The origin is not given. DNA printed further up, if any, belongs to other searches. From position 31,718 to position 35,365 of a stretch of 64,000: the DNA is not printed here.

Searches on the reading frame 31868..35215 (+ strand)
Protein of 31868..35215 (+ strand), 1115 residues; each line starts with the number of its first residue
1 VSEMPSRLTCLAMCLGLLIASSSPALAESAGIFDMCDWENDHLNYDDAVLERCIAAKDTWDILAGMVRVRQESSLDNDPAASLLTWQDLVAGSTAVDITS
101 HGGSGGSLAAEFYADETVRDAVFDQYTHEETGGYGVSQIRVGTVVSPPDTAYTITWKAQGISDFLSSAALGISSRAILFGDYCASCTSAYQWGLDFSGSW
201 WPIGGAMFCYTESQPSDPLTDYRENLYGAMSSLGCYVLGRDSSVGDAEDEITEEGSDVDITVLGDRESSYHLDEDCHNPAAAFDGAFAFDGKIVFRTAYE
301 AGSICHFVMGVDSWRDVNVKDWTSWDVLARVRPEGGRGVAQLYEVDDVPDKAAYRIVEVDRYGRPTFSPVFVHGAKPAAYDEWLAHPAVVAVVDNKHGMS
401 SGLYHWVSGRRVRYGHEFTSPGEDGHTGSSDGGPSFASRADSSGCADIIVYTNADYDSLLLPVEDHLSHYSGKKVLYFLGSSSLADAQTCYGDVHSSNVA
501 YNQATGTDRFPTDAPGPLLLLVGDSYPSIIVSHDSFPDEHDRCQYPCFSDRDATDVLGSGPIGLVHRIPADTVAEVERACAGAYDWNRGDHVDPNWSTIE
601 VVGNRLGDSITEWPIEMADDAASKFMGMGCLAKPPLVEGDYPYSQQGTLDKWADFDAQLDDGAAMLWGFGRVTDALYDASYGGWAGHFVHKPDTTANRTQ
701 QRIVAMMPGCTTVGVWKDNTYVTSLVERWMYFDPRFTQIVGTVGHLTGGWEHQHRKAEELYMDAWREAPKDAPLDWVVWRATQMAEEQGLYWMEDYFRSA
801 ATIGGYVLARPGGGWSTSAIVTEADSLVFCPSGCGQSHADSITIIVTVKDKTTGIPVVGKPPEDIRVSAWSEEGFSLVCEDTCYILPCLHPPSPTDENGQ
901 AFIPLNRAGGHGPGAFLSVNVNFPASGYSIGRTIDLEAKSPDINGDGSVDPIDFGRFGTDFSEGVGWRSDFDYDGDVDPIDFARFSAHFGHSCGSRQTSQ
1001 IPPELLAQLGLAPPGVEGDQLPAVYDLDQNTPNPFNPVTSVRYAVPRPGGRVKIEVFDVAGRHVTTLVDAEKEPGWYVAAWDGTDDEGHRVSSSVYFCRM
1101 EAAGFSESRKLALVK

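Call 76: search_protein_families(library=pfam, proteins=[window:31868-35215:+], max_evalue=0.0001)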
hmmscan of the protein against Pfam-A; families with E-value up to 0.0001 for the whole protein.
window:31868-35215:+ (1115 aa): 1 family
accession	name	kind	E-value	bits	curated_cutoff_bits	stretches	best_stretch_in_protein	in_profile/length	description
PF13860.13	FlgD_ig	-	1.3e-06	28.7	27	1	1040-1102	13-75/79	FlgD Ig-like domain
